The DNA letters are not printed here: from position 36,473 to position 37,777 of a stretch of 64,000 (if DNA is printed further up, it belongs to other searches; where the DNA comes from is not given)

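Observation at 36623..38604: Second, intact minimal CBASS (CD-NTase + multi-TM effector) immediately after the disrupted one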

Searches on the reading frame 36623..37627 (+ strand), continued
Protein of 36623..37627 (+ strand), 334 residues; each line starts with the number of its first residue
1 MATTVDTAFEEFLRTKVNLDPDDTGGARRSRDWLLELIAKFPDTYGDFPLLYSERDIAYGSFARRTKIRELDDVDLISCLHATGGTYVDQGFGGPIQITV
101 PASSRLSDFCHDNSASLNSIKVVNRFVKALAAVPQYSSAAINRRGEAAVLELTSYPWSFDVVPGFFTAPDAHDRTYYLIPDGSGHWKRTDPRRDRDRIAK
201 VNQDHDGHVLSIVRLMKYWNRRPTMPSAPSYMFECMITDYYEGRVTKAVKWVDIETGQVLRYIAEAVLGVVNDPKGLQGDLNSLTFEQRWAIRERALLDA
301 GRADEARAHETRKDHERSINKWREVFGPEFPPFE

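Call 66: search_protein_families(library=padloc, proteins=[L003:4010-4996:+, L004:5995-6966:+], max_evalue=0.01)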
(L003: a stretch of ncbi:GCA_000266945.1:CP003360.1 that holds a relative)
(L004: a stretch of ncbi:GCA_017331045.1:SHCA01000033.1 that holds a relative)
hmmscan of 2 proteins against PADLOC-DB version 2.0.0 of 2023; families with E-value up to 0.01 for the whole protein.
L003:4010-4996:+ (328 aa): 9 families
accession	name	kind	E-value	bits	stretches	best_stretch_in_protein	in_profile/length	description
PDLC00721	Effector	-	6.3e-106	351.8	1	17-325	2-303/305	4TM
PDLC00715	Effector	-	5.3e-77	257.1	1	18-320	2-311/315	4TM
PDLC00716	Effector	-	1.7e-69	232.9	1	18-321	2-299/302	4TM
PDLC00718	Effector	-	2.1e-45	153.3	1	18-312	2-288/291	4TM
PDLC00723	Effector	-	2.4e-44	150.1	1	18-317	6-300/302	4TM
PDLC00725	Effector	-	5.5e-42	142.1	1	20-312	6-286/293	4TM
PDLC00717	Effector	-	2.3e-40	136.7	1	18-312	2-298/306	4TM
PDLC00722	Effector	-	1.2e-33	114.4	1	18-323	13-308/310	4TM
PDLC00720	Effector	-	2.2e-32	110.5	1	56-317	50-313/322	4TM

L004:5995-6966:+ (323 aa): 9 families
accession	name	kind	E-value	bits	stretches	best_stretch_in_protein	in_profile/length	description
PDLC00715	Effector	-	1.7e-82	275.1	1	11-320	1-310/315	4TM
PDLC00721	Effector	-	5.9e-78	260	1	12-320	3-297/305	4TM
PDLC00716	Effector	-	5.7e-64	214.7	1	12-321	2-298/302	4TM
PDLC00723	Effector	-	6.3e-53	178.2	1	12-316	6-298/302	4TM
PDLC00718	Effector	-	7.9e-48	161.3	1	12-311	2-286/291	4TM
PDLC00717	Effector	-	2.6e-37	126.7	1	12-298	2-283/306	4TM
PDLC00722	Effector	-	3.2e-30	103.1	1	13-318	14-302/310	4TM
PDLC00725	Effector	-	3.5e-29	100.1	1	13-304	5-277/293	4TM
PDLC00720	Effector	-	2.4e-25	87.4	1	79-315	70-310/322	4TM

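Call 83: search_dna_similar(query=window:36623-37627:+, collection=plasmids, mode=protein, max_rows=15, max_evalue=1e-10)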
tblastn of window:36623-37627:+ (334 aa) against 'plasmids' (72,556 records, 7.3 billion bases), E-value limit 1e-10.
Records with a match: 953; places in all: 962; records where one place covers at least 80% of the query: 943.
Best place of each record, by identity: <60% 953.
By first word of the organism name: Escherichia 615; Salmonella 117; Klebsiella 109; Enterobacter 28; Citrobacter 10; Acinetobacter 9; Bacillus 9; Raoultella 8; Shigella 7; Serratia 6; and 22 more.
By predicted mobility (MOB-suite, as given by PLSDB): conjugative 702; mobilizable 126; non-mobilizable 125.
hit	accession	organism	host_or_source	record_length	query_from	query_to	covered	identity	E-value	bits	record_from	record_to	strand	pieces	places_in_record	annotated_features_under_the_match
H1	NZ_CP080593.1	Cronobacter sakazakii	food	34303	1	333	100%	50.3%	2e-97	322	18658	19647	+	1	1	nucleotidyltransferase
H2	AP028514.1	Serratia marcescens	-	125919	1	333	100%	50.3%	4e-96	318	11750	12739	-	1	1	hypothetical protein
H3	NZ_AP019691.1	Klebsiella quasipneumoniae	-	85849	1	333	100%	50.3%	2e-95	317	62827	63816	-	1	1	nucleotidyltransferase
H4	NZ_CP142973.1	Klebsiella pneumoniae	cell culture,seawater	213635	1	333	100%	50.0%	3e-97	322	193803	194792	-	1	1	hypothetical protein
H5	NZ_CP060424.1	Klebsiella pneumoniae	Homo sapiens,blood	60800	1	333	100%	50.0%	4e-97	321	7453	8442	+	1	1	hypothetical protein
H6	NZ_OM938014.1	Klebsiella michiganensis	-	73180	1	333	100%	50.0%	4e-97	321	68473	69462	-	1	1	hypothetical protein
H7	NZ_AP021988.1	Raoultella ornithinolytica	-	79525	1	333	100%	50.0%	4e-97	321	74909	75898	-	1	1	hypothetical protein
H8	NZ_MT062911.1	Raoultella ornithinolytica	-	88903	1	333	100%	50.0%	4e-97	321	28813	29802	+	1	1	hypothetical protein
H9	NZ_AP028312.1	Escherichia coli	Homo sapiens,urine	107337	1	333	100%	50.0%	4e-97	321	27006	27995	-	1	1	hypothetical protein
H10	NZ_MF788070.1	Raoultella ornithinolytica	-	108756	1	333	100%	50.0%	4e-97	321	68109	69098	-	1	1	hypothetical protein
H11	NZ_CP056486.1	Klebsiella sp. RHBSTW-00464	culture,Wastewater effluent sample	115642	1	333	100%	50.0%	4e-97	321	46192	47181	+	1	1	hypothetical protein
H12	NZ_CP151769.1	Klebsiella michiganensis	whole organism,Sink faucet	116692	1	333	100%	50.0%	4e-97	321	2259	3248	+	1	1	hypothetical protein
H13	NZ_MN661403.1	Klebsiella quasipneumoniae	-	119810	1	333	100%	50.0%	4e-97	321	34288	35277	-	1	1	hypothetical protein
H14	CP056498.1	Klebsiella oxytoca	culture,Wastewater influent sample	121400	1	333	100%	50.0%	4e-97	321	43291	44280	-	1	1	nucleotidyltransferase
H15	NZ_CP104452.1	Raoultella ornithinolytica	whole organism,wastewater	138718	1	333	100%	50.0%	4e-97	321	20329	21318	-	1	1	hypothetical protein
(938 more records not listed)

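Call 85: get_annotated_region(hit=H9, flank=3000)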
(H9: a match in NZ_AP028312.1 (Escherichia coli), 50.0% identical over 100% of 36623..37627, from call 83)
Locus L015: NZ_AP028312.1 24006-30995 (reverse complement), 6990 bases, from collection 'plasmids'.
description: Escherichia coli strain OIPH-1902-010 plasmid p1902-010-2, complete sequence
organism: Escherichia coli (NCBI taxid 562)
taxonomy: Bacteria; Pseudomonadota; Gammaproteobacteria; Enterobacterales; Enterobacteriaceae; Escherichia; Escherichia coli
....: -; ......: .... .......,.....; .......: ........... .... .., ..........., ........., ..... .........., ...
typing (MOB-suite, as given by PLSDB): conjugative; replicon IncI-gamma/K1; relaxase MOBP; mating-pair formation MPF_I
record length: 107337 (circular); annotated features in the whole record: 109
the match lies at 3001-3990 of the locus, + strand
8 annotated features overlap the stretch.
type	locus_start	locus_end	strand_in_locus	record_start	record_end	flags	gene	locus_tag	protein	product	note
CDS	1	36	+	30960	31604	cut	-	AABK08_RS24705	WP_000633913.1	division plane positioning ATPase MipZ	-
CDS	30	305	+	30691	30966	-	-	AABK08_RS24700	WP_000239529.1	hypothetical protein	-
CDS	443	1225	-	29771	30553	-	-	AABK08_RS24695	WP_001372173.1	site-specific integrase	GO:0015074 - DNA integration [Evidence IEA]; GO:0006310 - DNA recombination [Evidence IEA]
CDS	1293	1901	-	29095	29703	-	-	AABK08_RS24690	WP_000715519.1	hypothetical protein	-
CDS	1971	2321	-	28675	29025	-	-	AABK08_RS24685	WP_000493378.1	hypothetical protein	-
CDS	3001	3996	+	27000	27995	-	-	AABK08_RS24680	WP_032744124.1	hypothetical protein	-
CDS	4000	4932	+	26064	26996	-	-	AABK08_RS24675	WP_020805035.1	S-4TM family putative pore-forming effector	-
CDS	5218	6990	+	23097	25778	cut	-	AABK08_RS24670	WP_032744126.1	TrlF family AAA-like ATPase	-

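Call 87: search_protein_families(library=padloc, proteins=[L015:4000-4932:+], max_evalue=0.001)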
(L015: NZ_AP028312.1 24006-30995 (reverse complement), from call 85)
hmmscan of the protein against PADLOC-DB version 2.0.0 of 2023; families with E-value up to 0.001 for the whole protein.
L015:4000-4932:+ (310 aa): 9 families
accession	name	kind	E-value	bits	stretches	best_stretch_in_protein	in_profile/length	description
PDLC00717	Effector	-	9.4e-166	548.5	1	1-307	1-305/306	4TM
PDLC00716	Effector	-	1.1e-55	187.5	1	1-307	1-297/302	4TM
PDLC00715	Effector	-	4.1e-49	165.5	1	1-294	1-297/315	4TM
PDLC00721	Effector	-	1.1e-46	157.2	1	1-302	2-292/305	4TM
PDLC00723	Effector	-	8.2e-37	125.3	1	3-294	7-289/302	4TM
PDLC00718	Effector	-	5.6e-32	109.3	1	1-282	1-270/291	4TM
PDLC00722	Effector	-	7.7e-25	85.5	1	2-293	13-290/310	4TM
PDLC00725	Effector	-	1e-23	82.1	1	3-297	5-283/293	4TM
PDLC00720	Effector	-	2.3e-18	64.4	1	7-281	21-289/322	4TM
